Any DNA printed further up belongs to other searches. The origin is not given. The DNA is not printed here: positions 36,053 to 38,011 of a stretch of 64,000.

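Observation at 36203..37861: Single-polypeptide MocA + XdhC/CoxI + YHS fusion next to a form-I Mo-Cu CO dehydrogenase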

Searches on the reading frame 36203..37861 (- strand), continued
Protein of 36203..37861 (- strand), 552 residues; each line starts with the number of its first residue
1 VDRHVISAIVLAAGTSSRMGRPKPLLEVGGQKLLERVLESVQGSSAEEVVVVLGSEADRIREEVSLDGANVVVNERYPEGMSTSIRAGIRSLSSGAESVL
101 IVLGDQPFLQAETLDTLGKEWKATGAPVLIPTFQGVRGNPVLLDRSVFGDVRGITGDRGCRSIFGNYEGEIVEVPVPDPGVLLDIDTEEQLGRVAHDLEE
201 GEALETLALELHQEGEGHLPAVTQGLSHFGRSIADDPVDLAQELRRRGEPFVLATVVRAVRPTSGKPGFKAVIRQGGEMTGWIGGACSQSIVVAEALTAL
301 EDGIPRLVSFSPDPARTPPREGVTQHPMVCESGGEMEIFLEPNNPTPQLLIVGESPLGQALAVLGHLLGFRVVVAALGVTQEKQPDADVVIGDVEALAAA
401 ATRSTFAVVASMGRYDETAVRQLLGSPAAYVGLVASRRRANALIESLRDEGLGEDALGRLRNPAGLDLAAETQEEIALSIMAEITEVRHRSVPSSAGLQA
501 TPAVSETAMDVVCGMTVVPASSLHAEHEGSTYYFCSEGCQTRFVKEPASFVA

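Call 17: find_related_loci(query=A1, collection=genome_contigs, flank=10000)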
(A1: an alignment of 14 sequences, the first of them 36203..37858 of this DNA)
Query A1 (551 aa) in genome_contigs; peptide patterns used: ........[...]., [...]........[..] (x = any residue, [..] = any of these).
599 stretches matched a pattern (row limit reached: there are more); 442 encode a relative of the query (tblastn E <= 1e-3); the best 80 are kept; 80 distinct loci.
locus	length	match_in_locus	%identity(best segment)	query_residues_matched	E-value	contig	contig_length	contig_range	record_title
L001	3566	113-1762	81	1-551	0e+0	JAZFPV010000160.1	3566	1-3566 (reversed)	MAG: Thermoplasmata archaeon isolate MT2bin.10 MT2bin.10_160, whole genome shotgun sequence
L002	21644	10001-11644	78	4-551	0e+0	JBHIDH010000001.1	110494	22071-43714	MAG: Thermoplasmata archaeon isolate Baj_3_bin.12 NODE_1_length_110494_cov_15.159708, whole genome shotgun sequence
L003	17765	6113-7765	77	1-551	0e+0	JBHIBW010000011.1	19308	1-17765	MAG: Thermoplasmata archaeon isolate FS_3_bin.22 NODE_112_length_19308_cov_7.193528, whole genome shotgun sequence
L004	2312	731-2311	76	1-524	0e+0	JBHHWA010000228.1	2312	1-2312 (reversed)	MAG: Thermoplasmata archaeon isolate S.3.sp3_bin.18 NODE_8851_length_2312_cov_6.390341, whole genome shotgun sequence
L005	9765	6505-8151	75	2-551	0e+0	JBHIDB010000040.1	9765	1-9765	MAG: Thermoplasmata archaeon isolate Baj_3_bin.8 NODE_1190_length_9765_cov_22.442327, whole genome shotgun sequence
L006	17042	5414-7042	52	4-551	1e-174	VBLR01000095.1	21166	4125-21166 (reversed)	MAG: Methanobacteriota archaeon isolate EA_2 14_0903_05_30cm_scaffold_2875, whole genome shotgun sequence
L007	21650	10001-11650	52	2-550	9e-173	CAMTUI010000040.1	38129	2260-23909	MAG: Euryarchaeota archaeon isolate G01_MAG_00007 genome assembly, contig: G01_MAG_00007_000000000042, whole genome shot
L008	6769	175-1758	53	4-550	2e-173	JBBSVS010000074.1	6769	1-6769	MAG: Thermoplasmatota archaeon isolate H43-bin133_1 H43_bin133_1_000000000074, whole genome shotgun sequence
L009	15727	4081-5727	51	5-551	6e-171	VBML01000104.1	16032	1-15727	MAG: Methanobacteriota archaeon isolate EA_22 14_0929_05_40cm_scaffold_2179, whole genome shotgun sequence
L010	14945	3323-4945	50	4-549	9e-171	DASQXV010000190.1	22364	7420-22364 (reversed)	MAG TPA_asm: Thermoplasmata archaeon isolate SMAG_U11048 k141_591210, whole genome shotgun sequence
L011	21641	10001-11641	50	1-550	6e-166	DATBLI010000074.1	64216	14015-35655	MAG TPA_asm: Thermoplasmata archaeon isolate SMAG_U3968 k141_2897118, whole genome shotgun sequence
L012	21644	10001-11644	50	4-550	4e-165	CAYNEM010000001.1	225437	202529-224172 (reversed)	MAG TPA_asm: uncultured Methanomassiliicoccales archaeon isolate SRP119689_co1_217 genome assembly, contig: NODE_26_leng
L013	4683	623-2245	52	2-549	1e-168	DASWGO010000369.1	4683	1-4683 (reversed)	MAG TPA_asm: Thermoplasmata archaeon isolate SMAG_U2818 k141_1157943, whole genome shotgun sequence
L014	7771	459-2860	50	1-549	1e-163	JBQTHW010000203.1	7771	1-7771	MAG: Methanobacteriota archaeon isolate SAW39 c_000000208199, whole genome shotgun sequence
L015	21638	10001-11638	50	7-551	3e-156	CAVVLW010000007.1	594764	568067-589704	MAG: uncultured Thermoplasmata archaeon isolate MFD09222.bin.2.31 genome assembly, contig: contig_75405, whole genome sh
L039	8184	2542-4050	43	2-542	8e-128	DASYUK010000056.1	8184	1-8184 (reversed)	MAG TPA_asm: Thermoanaerobaculia bacterium isolate SMAG_U4593 k141_2314895, whole genome shotgun sequence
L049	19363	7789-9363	40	4-492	7e-94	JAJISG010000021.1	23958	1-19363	MAG: Thermoplasmatota archaeon isolate bin292 bin292_SY.153.16-18_bin.14.orig_21, whole genome shotgun sequence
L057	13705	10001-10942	43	234-549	1e-73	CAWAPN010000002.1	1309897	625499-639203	MAG: Candidatus Acidoferrales bacterium isolate MFD04463.bin.1.172 genome assembly, contig: contig_14457, whole genome s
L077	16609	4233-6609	53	4-544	2e-54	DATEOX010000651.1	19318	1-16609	MAG TPA_asm: Thermoanaerobaculia bacterium isolate SMAG_U9006 k141_1018273, whole genome shotgun sequence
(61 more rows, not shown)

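Call 38: search_protein_representatives(protein=window:36203-37858:-)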
Query: 551 residues. Proteins with E-value up to 0.001 (for the whole library): 42632; up to 1e-10: 19967; up to 1e-30: 895. The best 150 are listed.
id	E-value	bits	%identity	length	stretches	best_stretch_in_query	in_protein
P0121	1.7e-150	518.6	48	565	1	6-550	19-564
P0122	9.0e-135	466.7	47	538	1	18-550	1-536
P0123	6.5e-125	434.2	44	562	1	5-550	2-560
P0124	7.2e-119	414.2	42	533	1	5-550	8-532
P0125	1.1e-100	354.2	52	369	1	18-354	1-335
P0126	9.1e-96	338.0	54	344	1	237-550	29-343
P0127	6.8e-90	318.6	46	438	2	6-207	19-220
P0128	2.4e-89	316.8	47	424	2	4-216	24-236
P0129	1.6e-85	304.2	42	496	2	235-519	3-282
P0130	2.6e-83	296.9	47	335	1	239-550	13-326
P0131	2.3e-77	277.3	46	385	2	5-190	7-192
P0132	1.2e-76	275.0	41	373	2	5-195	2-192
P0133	2.0e-76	274.2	48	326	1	234-551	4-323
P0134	6.2e-76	272.6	46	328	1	237-551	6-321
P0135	6.3e-75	269.2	40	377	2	239-549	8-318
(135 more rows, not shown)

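Call 41: search_solved_structures(query=window:36203-37858:-, max_evalue=0.01)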
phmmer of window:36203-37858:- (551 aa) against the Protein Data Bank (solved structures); distinct sequences matched with E-value up to 0.01: 33.
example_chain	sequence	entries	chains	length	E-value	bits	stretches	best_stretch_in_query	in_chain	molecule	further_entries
2waw_A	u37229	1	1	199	6.9e-23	84.3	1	5-192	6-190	MOBA RELATE PROTEIN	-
3d5n_A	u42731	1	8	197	3.6e-22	81.9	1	5-194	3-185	Q97W15_SULSO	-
2we9_A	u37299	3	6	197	2.9e-20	75.6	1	5-193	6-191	MOBA-RELATED PROTEIN | MOCA-RELATED PROTEIN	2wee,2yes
2we7_A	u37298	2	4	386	8.6e-17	64.2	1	322-486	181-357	Xanthine dehydrogenase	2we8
3on5_A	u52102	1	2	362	1.3e-09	40.5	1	336-493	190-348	BH1974 protein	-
9dqf_A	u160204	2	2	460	7.4e-09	38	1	7-122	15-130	Bifunctional protein GlmU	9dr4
6plj_A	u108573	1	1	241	4.8e-07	32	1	3-120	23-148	nucleotidyl transferase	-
2e8b_A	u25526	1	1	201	5.2e-07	31.9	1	6-193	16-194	Probable molybdopterin-guanine dinucleotide biosynthesis protein A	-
2qkx_A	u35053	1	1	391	9.6e-07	31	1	7-131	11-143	Bifunctional protein glmU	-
3d8v_A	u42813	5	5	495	1.3e-06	30.5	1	7-131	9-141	Bifunctional protein glmU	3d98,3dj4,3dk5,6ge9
3spt_A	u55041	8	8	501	1.4e-06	30.5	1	7-131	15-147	Bifunctional protein glmU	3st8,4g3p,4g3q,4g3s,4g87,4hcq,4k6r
3foq_A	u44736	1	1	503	1.4e-06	30.5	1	7-131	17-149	Bifunctional protein glmU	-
1hm0_A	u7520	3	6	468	4.1e-06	28.9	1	3-116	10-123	N-ACETYLGLUCOSAMINE 1-PHOSPHATE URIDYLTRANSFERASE | UDP-N-ACETYLGLUCOSAMINE-1-PHOSPHATE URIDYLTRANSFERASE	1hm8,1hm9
4kt7_A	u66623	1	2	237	4.5e-06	28.8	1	3-112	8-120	2-C-methyl-D-erythritol 4-phosphate cytidylyltransferase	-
4aaw_A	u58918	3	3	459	8.6e-06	27.9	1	7-116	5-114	BIFUNCTIONAL PROTEIN GLMU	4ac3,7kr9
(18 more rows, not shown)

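Call 58: search_protein_families(library=pfam, proteins=[L057:9989-10951:+, L049:7711-9381:+, L039:2548-4068:+], max_evalue=0.01)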
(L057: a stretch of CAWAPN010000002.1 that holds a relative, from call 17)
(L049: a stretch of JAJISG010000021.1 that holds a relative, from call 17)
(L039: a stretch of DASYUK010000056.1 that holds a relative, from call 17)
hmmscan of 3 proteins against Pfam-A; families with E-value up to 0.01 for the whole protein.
L057:9989-10951:+ (321 aa): 3 families
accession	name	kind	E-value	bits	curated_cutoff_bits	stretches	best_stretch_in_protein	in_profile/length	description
PF13478.12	XdhC_C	-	1.7e-29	103.3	29.7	1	117-251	2-125/125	XdhC Rossmann domain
PF02625.21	XdhC_CoxI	-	1.2e-16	60.9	24.3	1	16-80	3-67/68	XdhC and CoxI family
PF04945.19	YHS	-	3e-13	50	30.3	1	276-319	2-44/47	YHS domain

L049:7711-9381:+ (557 aa): 6 families
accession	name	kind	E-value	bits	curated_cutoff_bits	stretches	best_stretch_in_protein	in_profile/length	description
PF12804.13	NTP_transf_3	-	7.7e-43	146.9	27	1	30-191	1-159/160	MobA-like NTP transferase domain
PF13478.12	XdhC_C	-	4.4e-27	95.5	29.7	1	403-541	1-125/125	XdhC Rossmann domain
PF02625.21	XdhC_CoxI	-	2.1e-14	53.6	24.3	1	294-358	3-66/68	XdhC and CoxI family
PF01128.25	IspD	-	8.1e-09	36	27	1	29-149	2-124/221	2-C-methyl-D-erythritol 4-phosphate cytidylyltransferase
PF02348.25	CTP_transf_3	-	2.8e-06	27.7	22.6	1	30-146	2-117/217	Cytidylyltransferase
PF00483.29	NTP_transferase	-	0.0025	17.9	21.2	1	30-148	2-129/245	Nucleotidyl transferase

L039:2548-4068:+ (507 aa): 9 families
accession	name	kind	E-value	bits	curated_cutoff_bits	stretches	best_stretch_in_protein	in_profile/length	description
PF12804.13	NTP_transf_3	-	1.4e-40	139.6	27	1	4-161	1-157/160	MobA-like NTP transferase domain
PF13478.12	XdhC_C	-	9.3e-29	100.9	29.7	1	317-447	1-125/125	XdhC Rossmann domain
PF02625.21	XdhC_CoxI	-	2.5e-18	66.2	24.3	1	213-277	2-66/68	XdhC and CoxI family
PF01128.25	IspD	-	5.3e-08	33.3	27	1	3-121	2-123/221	2-C-methyl-D-erythritol 4-phosphate cytidylyltransferase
PF04945.19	YHS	-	1.5e-07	31.7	30.3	1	466-502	2-37/47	YHS domain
PF02348.25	CTP_transf_3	-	2.9e-07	30.9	22.6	1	4-119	2-118/217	Cytidylyltransferase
PF00483.29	NTP_transferase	-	1.5e-06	28.4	21.2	1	4-121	2-130/245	Nucleotidyl transferase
PF00535.33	Glycos_transf_2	-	0.001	19.5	23.3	1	29-141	12-129/168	Glycosyl transferase family 2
PF24273.1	TRASH_HVO_1752_C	-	0.0011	19.5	27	1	482-504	17-39/47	HVO_1752, C-terminal TRASH domain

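Call 59: predict_structure(alignment_id=A2)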
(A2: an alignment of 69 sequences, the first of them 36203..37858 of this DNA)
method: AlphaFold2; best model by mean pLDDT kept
length: 551 residues; sequences in the alignment: 69
mean_pLDDT: 85.4   pTM: 0.48
mean pLDDT of the five models: 85.4, 85.0, 84.2, 82.8, 80.7
residues with pLDDT >= 90: 285; 70-90: 206; 50-70: 28; < 50: 32
segments of 3 or more residues with pLDDT < 50: 216-233, 492-504
pLDDT, mean of each block of 10 residues (from residue 1): 87 74 90 96 97 95 96 92 96 96 95 98 96 91 96 88 85 94 89 87 84 48 30 67 84 92 81 88 80 91 90 82 82 86 91 92 91 91 90 89 92 90 94 89 93 91 67 89 83 32 59 84 90 88 91 72
secondary structure, 60 per line:
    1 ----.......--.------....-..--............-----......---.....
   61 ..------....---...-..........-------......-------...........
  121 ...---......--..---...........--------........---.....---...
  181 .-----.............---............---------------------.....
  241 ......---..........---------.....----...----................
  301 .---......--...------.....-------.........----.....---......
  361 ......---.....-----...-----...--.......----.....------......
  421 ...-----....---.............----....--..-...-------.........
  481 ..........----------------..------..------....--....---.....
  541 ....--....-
elements in order: E5-11 H32-41 E47-52 H56-62 E69-72 H80-89 E97-102 H110-123 E127-132 E140-143 H144-150 H159-166 E170-174 H178-181 H187-199 H203-214 H236-246 E250-259 E269-273 E278-280 H285-301 E305-310 E322-326 E334-342 E347-351 H355-366 E370-374 E388-390 H393-399 E404-408 H415-423 E429-432 H436-448 H453-456 H472-490 E523-526 E529-532 H536-544 H547-550
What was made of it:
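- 37160..37213 (-): Linker 1 (about residues 217-234), predicted disordered. AlphaFold2 pLDDT below 50 (call 59)
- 36347..36385 (-): Linker 2 (about residues 493-505), predicted disordered. pLDDT below 50 (call 59)
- The AlphaFold2 model shows three confident modules joined by low-confidence linkers (call 59). pTM of 0.48 means the model says nothing about whether YHS can reach the XdhC pocket (call 59). The tail is joined by a flexible linker, as in that cyclase (call 59). There is no evidence of an allosteric interface, because the inter-domain geometry is not predicted (pTM 0.48, call 59).
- Tried and rejected: No coordinates are returned to measure distances (call 59).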

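Call 62: fold_search(model_id=the predicted structure, library=pdb)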
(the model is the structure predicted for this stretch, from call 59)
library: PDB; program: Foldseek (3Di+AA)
matches with E <= 10: 1818; with E <= 0.001: 239
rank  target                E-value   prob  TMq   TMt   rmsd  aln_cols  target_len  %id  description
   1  2we8_B                8.9e-16  1.00  0.34  0.54   4.7       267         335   28  Crystal structure of Mycobacterium tuberculosis Rv0376c homologue from Mycobacterium smegmatis (released 2010-04-07)
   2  2we8_A                4.1e-15  1.00  0.35  0.53   4.6       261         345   28  Crystal structure of Mycobacterium tuberculosis Rv0376c homologue from Mycobacterium smegmatis (released 2010-04-07)
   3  2we7_A                4.8e-15  1.00  0.34  0.52   5.1       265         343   28  Crystal structure of Mycobacterium tuberculosis Rv0376c homologue from Mycobacterium smegmatis (released 2010-04-07)
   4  2we7_B                5.0e-15  1.00  0.34  0.53   4.8       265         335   28  Crystal structure of Mycobacterium tuberculosis Rv0376c homologue from Mycobacterium smegmatis (released 2010-04-07)
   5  2waw                  3.2e-14  1.00  0.32  0.85   2.3       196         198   30  crystal structure of Mycobacterium tuberculosis rv0371c homolog from mycobacterium sp. strain JC1 (released 2010-04-07)
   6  3on5_A                7.2e-14  1.00  0.25  0.38  12.3       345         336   18  Crystal structure of a xanthine dehydrogenase (BH1974) from Bacillus halodurans at 2.80 A resolution (released 2010-09-15)
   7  3d5n_F                2.5e-13  1.00  0.30  0.92   1.7       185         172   29  Crystal structure of the Q97W15_SULSO protein from Sulfolobus solfataricus. NESG target SsR125. (released 2008-07-15)
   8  2wee_A                8.3e-13  1.00  0.32  0.91   2.2       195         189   28  Crystal structure of Rv0371c from Mycobacterium tuberculosis H37Rv (released 2010-04-07)
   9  3d5n_G                8.3e-13  1.00  0.29  0.91   1.8       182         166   28  Crystal structure of the Q97W15_SULSO protein from Sulfolobus solfataricus. NESG target SsR125. (released 2008-07-15)
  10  3d5n_E                1.4e-12  1.00  0.30  0.92   1.8       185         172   29  Crystal structure of the Q97W15_SULSO protein from Sulfolobus solfataricus. NESG target SsR125. (released 2008-07-15)
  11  2we9_A                1.7e-12  1.00  0.33  0.91   2.0       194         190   28  Crystal structure of Rv0371c from Mycobacterium tuberculosis H37Rv (released 2010-04-07)
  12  3d5n_B                1.8e-12  1.00  0.29  0.92   1.8       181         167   29  Crystal structure of the Q97W15_SULSO protein from Sulfolobus solfataricus. NESG target SsR125. (released 2008-07-15)
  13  2we9_B                2.1e-12  1.00  0.33  0.90   2.0       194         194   29  Crystal structure of Rv0371c from Mycobacterium tuberculosis H37Rv (released 2010-04-07)
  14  3d5n_H                2.1e-12  1.00  0.29  0.89   2.2       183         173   30  Crystal structure of the Q97W15_SULSO protein from Sulfolobus solfataricus. NESG target SsR125. (released 2008-07-15)
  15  3d5n_A                2.9e-12  1.00  0.30  0.88   2.5       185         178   30  Crystal structure of the Q97W15_SULSO protein from Sulfolobus solfataricus. NESG target SsR125. (released 2008-07-15)
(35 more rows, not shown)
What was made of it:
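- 37361..37840 (-): MocA-like nucleotidyltransferase domain (residues 8-167; the folded module spans about residues 1-215). Motifs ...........K and GDQP are present. Foldseek TM 0.85-0.92 to Rv0371c-type MocA structures (call 62).
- On MocA (molybdenum cofactor cytidylyltransferase): Foldseek TM 0.85-0.92 to Rv0371c/SSO MocA-related structures (call 62).
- On XdhC/CoxI family: Structural match to 2WE7/2WE8 (call 62).
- Closest known: MocA. Same: Same fold (Foldseek TM 0.85-0.92, call 62).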
